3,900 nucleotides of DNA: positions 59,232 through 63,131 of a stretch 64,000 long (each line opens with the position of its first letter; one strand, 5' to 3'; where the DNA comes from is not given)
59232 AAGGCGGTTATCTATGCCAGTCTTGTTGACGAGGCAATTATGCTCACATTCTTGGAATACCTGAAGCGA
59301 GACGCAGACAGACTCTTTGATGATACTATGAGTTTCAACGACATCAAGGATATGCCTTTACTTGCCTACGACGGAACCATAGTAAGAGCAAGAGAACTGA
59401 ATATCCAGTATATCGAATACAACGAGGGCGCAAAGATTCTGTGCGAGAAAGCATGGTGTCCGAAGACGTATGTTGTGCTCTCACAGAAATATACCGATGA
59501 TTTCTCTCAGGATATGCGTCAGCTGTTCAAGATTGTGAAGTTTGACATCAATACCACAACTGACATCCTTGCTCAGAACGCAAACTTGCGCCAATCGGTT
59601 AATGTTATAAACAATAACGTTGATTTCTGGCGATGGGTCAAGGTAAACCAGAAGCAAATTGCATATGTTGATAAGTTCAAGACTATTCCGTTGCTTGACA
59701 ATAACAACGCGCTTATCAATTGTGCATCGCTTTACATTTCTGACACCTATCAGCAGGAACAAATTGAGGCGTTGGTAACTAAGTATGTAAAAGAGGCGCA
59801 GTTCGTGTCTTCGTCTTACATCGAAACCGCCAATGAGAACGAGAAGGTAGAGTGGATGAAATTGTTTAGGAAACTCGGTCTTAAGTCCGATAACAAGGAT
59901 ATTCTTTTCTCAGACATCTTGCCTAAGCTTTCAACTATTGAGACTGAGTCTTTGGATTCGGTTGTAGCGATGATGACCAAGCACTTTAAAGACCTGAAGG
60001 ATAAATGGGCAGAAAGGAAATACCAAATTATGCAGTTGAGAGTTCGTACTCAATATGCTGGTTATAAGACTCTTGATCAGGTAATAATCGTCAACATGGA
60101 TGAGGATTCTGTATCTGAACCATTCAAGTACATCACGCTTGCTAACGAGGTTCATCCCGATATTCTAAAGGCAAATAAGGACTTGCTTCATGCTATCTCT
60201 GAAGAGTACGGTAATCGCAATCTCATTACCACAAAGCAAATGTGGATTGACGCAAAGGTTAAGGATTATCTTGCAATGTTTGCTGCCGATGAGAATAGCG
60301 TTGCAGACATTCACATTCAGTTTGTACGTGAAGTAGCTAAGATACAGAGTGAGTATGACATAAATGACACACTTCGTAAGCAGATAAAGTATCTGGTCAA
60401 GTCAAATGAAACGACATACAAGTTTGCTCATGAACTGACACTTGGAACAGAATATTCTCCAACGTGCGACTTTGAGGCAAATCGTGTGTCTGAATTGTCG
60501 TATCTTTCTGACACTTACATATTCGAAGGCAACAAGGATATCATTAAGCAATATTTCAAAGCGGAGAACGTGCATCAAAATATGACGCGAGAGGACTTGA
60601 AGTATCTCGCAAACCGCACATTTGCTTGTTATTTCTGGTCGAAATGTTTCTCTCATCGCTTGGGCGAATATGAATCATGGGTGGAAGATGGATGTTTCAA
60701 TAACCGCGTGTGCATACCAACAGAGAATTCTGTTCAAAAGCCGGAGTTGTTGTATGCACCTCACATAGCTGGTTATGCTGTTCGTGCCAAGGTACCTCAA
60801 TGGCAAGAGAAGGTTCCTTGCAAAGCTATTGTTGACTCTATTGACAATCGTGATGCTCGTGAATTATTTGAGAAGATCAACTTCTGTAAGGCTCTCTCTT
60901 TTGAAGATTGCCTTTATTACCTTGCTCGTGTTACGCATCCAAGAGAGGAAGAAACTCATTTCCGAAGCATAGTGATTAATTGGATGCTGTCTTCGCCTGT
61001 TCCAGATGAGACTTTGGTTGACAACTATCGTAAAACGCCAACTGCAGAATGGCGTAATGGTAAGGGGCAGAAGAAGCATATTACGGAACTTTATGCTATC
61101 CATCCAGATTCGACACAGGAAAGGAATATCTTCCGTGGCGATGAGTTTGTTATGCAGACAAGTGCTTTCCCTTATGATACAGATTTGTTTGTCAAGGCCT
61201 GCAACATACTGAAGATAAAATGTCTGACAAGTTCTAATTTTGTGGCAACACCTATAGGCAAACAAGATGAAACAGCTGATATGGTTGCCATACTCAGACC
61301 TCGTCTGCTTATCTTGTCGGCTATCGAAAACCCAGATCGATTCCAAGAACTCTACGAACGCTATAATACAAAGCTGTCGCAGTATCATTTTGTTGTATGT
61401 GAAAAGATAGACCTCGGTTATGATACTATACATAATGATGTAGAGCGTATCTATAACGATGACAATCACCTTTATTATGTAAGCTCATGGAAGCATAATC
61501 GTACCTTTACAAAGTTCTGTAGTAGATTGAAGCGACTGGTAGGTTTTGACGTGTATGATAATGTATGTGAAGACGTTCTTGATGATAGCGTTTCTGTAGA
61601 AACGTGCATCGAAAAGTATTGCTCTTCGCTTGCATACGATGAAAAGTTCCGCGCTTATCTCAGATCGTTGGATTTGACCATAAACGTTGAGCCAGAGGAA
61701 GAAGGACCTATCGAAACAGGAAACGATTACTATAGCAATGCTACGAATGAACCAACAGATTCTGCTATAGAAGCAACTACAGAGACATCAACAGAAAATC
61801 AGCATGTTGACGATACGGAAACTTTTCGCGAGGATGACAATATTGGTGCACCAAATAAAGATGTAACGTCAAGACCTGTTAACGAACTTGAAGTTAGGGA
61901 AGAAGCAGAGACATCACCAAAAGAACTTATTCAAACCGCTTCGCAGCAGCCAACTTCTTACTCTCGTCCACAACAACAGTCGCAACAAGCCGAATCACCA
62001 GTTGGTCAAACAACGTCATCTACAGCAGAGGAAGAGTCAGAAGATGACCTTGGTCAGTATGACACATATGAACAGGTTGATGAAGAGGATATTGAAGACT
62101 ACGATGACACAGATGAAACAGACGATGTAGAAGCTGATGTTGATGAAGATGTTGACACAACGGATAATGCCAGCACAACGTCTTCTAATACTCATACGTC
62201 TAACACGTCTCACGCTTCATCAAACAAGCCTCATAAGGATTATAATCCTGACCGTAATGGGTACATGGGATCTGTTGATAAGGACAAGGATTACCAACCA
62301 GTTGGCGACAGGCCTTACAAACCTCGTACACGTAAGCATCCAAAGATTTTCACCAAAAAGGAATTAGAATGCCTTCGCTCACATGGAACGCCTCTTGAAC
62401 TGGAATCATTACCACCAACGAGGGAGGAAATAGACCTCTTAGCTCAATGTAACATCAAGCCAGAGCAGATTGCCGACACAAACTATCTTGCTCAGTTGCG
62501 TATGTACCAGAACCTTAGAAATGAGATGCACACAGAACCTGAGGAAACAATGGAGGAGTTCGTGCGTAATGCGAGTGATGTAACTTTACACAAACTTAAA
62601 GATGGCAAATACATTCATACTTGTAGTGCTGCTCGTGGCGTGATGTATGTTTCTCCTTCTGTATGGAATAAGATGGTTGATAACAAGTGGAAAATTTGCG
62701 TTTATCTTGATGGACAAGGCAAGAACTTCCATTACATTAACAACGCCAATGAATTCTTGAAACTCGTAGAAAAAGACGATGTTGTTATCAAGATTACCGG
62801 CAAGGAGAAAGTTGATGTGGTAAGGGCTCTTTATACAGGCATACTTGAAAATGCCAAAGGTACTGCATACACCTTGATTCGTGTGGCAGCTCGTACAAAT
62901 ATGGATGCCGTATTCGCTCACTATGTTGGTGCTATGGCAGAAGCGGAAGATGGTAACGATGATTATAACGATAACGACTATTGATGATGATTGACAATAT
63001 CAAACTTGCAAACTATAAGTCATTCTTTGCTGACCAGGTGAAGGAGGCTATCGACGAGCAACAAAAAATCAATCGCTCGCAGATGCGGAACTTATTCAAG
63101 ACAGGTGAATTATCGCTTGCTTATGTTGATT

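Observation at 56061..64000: Giant OST-HTH/GHKL ATPase translationally coupled to an SF1 helicase: candidate undescribed defence or conflict system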

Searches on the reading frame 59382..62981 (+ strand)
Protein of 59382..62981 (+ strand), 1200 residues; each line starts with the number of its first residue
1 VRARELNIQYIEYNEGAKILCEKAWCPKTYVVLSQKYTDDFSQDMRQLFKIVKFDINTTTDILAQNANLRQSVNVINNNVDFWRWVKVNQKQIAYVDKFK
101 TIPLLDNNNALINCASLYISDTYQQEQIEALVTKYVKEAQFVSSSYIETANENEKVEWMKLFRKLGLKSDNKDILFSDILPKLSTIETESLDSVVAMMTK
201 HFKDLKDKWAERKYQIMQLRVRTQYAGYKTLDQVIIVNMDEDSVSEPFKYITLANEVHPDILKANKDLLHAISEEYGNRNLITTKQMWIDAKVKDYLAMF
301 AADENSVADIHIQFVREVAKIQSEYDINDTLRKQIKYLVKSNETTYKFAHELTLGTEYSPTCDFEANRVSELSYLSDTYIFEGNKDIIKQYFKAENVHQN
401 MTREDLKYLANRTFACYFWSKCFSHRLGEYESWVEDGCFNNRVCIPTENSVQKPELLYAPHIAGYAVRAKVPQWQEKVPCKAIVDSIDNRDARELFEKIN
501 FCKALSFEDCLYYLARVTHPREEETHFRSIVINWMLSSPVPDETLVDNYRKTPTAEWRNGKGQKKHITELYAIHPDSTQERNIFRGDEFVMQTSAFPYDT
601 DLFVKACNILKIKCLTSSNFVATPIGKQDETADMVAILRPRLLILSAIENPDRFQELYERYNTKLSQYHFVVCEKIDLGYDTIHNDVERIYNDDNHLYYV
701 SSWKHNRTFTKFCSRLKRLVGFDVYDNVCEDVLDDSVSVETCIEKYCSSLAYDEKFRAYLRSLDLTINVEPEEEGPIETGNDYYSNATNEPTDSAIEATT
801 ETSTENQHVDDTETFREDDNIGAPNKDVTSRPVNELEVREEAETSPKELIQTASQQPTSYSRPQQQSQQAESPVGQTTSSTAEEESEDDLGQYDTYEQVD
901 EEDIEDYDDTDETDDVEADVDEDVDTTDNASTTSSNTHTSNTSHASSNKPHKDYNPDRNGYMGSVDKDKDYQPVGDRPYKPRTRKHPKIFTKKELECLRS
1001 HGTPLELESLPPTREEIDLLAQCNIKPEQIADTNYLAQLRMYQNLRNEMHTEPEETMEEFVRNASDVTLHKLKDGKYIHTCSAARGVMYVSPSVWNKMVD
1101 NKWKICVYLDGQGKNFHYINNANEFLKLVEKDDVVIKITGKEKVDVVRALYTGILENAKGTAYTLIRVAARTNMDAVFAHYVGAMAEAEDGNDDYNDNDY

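Call 46: search_protein_representatives(protein=window:59382-62981:+)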
Query: 1200 residues. Proteins with E-value up to 0.001 (for the whole library): 178; up to 1e-10: 145; up to 1e-30: 95. The best 150 are listed.
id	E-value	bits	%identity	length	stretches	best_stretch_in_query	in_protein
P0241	5.8e-267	905.0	67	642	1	545-1197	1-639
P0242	3.2e-252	856.2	38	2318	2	10-1169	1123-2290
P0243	1.2e-226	771.5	38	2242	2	7-803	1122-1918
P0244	3.1e-211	720.4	38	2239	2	9-862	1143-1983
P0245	7.9e-210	715.8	43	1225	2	895-1200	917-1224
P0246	1.0e-205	702.2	43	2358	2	919-1197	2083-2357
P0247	2.9e-191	654.3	37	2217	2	12-834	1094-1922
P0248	2.5e-180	618.1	37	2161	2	981-1195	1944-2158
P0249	7.5e-162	556.9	38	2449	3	938-1197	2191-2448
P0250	2.7e-150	518.6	35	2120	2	75-1138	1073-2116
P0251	2.4e-148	512.2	56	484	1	716-1195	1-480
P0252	2.7e-144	498.8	45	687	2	894-1195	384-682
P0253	9.0e-143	493.7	96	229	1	535-757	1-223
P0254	1.4e-121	423.6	33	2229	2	964-1200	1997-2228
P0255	2.3e-115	402.9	33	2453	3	909-1191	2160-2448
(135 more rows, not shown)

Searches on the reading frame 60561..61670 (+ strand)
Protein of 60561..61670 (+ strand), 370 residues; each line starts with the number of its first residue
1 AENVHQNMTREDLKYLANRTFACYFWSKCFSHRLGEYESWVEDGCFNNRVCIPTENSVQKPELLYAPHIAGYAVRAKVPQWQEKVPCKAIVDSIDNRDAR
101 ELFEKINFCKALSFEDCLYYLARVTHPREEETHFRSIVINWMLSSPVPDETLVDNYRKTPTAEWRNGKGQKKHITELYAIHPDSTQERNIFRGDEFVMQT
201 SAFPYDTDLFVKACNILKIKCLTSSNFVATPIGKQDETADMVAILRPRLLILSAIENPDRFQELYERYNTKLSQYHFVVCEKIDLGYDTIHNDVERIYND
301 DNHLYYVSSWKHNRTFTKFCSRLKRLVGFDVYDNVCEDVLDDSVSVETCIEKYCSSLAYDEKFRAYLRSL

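Call 27: search_protein_families(library=padloc, proteins=[window:60561-61670:+], max_evalue=10)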
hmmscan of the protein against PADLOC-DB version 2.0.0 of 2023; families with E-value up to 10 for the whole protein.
window:60561-61670:+ (370 aa): 1 family
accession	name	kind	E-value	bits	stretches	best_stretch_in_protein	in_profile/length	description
PDLC03972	TmtA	-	1.4e-14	51.2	1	5-334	751-1075/1302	-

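Call 28: search_protein_families(library=pfam, proteins=[window:60561-61670:+], max_evalue=10)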
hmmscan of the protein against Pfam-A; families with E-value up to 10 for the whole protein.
window:60561-61670:+ (370 aa): 1 family
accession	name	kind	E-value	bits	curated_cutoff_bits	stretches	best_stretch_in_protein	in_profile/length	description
PF12812.13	PDZ_1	-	0.072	13.6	28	1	67-112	28-75/78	PDZ-like domain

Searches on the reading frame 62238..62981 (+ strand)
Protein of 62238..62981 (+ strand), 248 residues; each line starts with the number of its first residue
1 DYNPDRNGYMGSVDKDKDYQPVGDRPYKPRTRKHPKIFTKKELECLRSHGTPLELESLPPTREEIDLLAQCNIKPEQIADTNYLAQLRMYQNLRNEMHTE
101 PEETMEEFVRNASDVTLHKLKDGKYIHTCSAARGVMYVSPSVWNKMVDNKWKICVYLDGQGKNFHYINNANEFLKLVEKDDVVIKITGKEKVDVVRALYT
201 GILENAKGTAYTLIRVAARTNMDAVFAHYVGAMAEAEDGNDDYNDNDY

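Call 27: search_protein_families(library=padloc, proteins=[window:62238-62981:+], max_evalue=10)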
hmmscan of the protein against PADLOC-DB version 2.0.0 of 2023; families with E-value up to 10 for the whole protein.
window:62238-62981:+ (248 aa): 1 family
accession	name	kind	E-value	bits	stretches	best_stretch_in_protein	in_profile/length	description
PDLC03057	Specificity_I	-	0.014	12.2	1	171-230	71-130/407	Type I specificity subunit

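Call 28: search_protein_families(library=pfam, proteins=[window:62238-62981:+], max_evalue=10)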
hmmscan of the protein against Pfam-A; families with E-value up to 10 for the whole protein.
window:62238-62981:+ (248 aa): 2 families
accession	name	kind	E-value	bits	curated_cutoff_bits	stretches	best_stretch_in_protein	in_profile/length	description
PF06328.17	Lep_receptor_Ig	-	0.12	12.8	28.8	1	68-131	20-80/94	Ig-like C2-type domain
PF14581.11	SseB_C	-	0.18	12.4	22.5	0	190-236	28-74/106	SseB protein C-terminal domain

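Call 42: search_solved_structures(query=window:62238-62981:+, max_evalue=10)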
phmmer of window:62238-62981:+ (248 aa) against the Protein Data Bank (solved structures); distinct sequences matched with E-value up to 10: 5.
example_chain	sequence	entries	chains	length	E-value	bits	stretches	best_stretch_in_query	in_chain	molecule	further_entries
6tmf_K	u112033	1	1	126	0.96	11.9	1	178-218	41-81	30S ribosomal protein S8e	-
3awh_A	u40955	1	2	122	0.99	11.9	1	140-194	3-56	FMN-binding protein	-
7f4u_B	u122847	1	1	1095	1.2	11.6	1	96-178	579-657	TELO2-interacting protein 1 homolog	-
9f18_H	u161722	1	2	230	1.7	11.2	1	150-211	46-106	Heavy chain rabbit fab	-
9f1i_H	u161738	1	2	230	1.7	11.1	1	150-211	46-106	Heavy chain rabbit fab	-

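Call 71: predict_structure(alignment_id=A4)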
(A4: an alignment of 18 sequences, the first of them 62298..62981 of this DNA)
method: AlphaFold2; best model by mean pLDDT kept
length: 228 residues; sequences in the alignment: 18
mean_pLDDT: 67.6   pTM: 0.62
mean pLDDT of the five models: 67.6, 65.5, 65.3, 64.1, 55.9
residues with pLDDT >= 90: 38; 70-90: 85; 50-70: 43; < 50: 62
segments of 3 or more residues with pLDDT < 50: 1-14, 165-176, 182-189, 203-228
pLDDT, mean of each block of 10 residues (from residue 1): 41 54 57 78 93 83 89 90 91 76 88 75 77 85 86 75 47 48 43 63 45 35 30
secondary structure, 60 per line:
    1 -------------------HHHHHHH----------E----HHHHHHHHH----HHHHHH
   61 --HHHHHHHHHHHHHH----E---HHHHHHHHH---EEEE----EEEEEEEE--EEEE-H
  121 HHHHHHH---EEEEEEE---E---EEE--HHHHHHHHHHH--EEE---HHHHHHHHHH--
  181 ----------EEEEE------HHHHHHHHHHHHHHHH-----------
elements in order: H20-26 H42-50 H55-60 H63-76 H85-93 E97-100 E105-112 E115-118 H120-127 E131-137 E145-147 H150-160 E163-165 H169-178 E191-195 H202-217

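Call 75: fold_search(model_id=the predicted structure, library=pdb)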
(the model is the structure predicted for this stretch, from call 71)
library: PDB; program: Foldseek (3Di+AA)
matches with E <= 10: 130; with E <= 0.001: 0
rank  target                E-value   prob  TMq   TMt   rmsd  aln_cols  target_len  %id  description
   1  1ni0_C                7.4e-03  0.60  0.21  0.28   9.2       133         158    8  Structure of the Y94F mutant of the restriction endonuclease PvuII (released 2003-02-04)
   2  3ksk_A                8.4e-03  0.47  0.24  0.19  15.0       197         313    9  Crystal Structure of single chain PvuII (released 2010-04-14)
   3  3ksk_B                1.4e-02  0.38  0.25  0.20  14.8       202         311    8  Crystal Structure of single chain PvuII (released 2010-04-14)
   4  1eyu_B                1.8e-02  0.60  0.28  0.38   9.7       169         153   10  HIGH RESOLUTION STRUCTURE OF THE PVUII ENDONCULEASE/COGNATE DNA COMPLEX AT PH 4.6 (released 2000-07-21)
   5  2pvi_A                3.0e-02  0.51  0.28  0.38  10.0       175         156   10  PVUII ENDONUCLEASE COMPLEXED TO AN IODINATED COGNATE DNA (released 1999-12-20)
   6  1k0z_A                3.4e-02  0.44  0.27  0.38   9.6       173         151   12  Crystal Structure of the PvuII endonuclease with Pr3+ and SO4 ions bound in the active site at 2.05A. (released 2003-06-17)
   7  1pvu_A                3.4e-02  0.44  0.27  0.37  10.1       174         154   10  THE CRYSTAL STRUCTURE OF PVUII ENDONUCLEASE REVEALS EXTENSIVE STRUCTURAL HOMOLOGIES TO ECORV (released 1995-03-31)
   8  1f0o_A                4.7e-02  0.30  0.25  0.34  10.6       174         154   11  PVUII ENDONUCLEASE/COGNATE DNA COMPLEX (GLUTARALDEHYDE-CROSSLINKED CRYSTAL) AT PH 7.5 WITH TWO CALCIUM IONS AT EACH AC (released 2000-11-06)
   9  2eo0_A                5.0e-02  0.38  0.20  0.31  14.9       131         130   11  Crystal Structure of Holliday Junction Resolvase ST1444 (released 2007-10-02)
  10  3pvi_A                5.0e-02  0.38  0.27  0.37   9.7       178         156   10  D34G MUTANT OF PVUII ENDONUCLEASE COMPLEXED WITH COGNATE DNA SHOWS THAT ASP34 IS DIRECTLY INVOLVED IN DNA RECOGNITION  (released 1998-10-14)
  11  1pvi_A                6.1e-02  0.66  0.31  0.41   6.3       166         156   11  STRUCTURE OF PVUII ENDONUCLEASE WITH COGNATE DNA (released 1995-02-14)
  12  1f0o_B                8.9e-02  0.15  0.17  0.23   9.8       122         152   11  PVUII ENDONUCLEASE/COGNATE DNA COMPLEX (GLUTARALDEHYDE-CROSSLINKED CRYSTAL) AT PH 7.5 WITH TWO CALCIUM IONS AT EACH AC (released 2000-11-06)
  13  1ni0_A                1.0e-01  0.54  0.32  0.42   6.0       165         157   12  Structure of the Y94F mutant of the restriction endonuclease PvuII (released 2003-02-04)
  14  4tkd_C                1.1e-01  0.28  0.21  0.34  11.9       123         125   15  Sulfolobus solfataricus HJC mutants (released 2015-08-12)
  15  2wiw_A                1.9e-01  0.28  0.19  0.31   5.1       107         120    7  Crystal structures of Holliday junction resolvases from Archaeoglobus fulgidus bound to DNA substrate (released 2009-05-26)
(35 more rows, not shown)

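Call 106: fold_search(model_id=the predicted structure, library=viral)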
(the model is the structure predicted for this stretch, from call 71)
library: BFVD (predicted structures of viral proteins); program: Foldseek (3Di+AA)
matches with E <= 10: 112; with E <= 0.001: 0
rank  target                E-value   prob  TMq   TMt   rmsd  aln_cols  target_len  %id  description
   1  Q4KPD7                7.3e-03  0.57  0.27  0.28  16.7       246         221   12  ORF 50 [Haloarcula hispanica SH1 virus]
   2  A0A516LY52            1.7e-02  0.89  0.33  0.48   6.4       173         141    5  (no name in the UniProt tables at hand)
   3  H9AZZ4                2.0e-02  0.66  0.27  0.35   9.8       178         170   11  Uncharacterized protein [Haloarcula hispanica icosahedral virus 2]
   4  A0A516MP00            3.0e-02  0.51  0.30  0.37   7.9       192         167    7  (no name in the UniProt tables at hand)
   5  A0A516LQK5            7.3e-02  0.66  0.23  0.50   6.3        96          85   16  (no name in the UniProt tables at hand)
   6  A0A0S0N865            1.0e-01  0.77  0.26  0.31   4.4       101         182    4  Uncharacterized protein [Pseudomonas phage PaMx11]
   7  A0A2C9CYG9            1.1e-01  0.10  0.15  0.17  11.4       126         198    9  Uncharacterized protein [Yersinia phage fHe-Yen9-03]
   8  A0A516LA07            1.3e-01  0.20  0.24  0.31  12.0       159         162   13  (no name in the UniProt tables at hand)
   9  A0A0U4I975            1.3e-01  0.06  0.16  0.18  20.6       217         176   11  (no name in the UniProt tables at hand)
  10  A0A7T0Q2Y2            1.5e-01  0.14  0.20  0.27   9.9       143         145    8  (no name in the UniProt tables at hand)
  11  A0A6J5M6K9            1.6e-01  0.11  0.17  0.14  16.3       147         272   16  COG5377 Phage-related protein, predicted endonuclease (Fragment) [uncultured Caudovirales phage]
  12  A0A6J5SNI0            2.0e-01  0.47  0.19  0.39   6.4        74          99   16  Uncharacterized protein [uncultured Caudovirales phage]
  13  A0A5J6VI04            2.0e-01  0.03  0.13  0.07  19.2       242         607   12  Uncharacterized protein [Megaviridae environmental sample]
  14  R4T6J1                2.8e-01  0.16  0.20  0.29   9.2       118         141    7  Holliday junction resolvase [Haloarcula hispanica tailed virus 1]
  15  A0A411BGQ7            3.2e-01  0.04  0.14  0.17  17.4       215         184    8  (no name in the UniProt tables at hand)
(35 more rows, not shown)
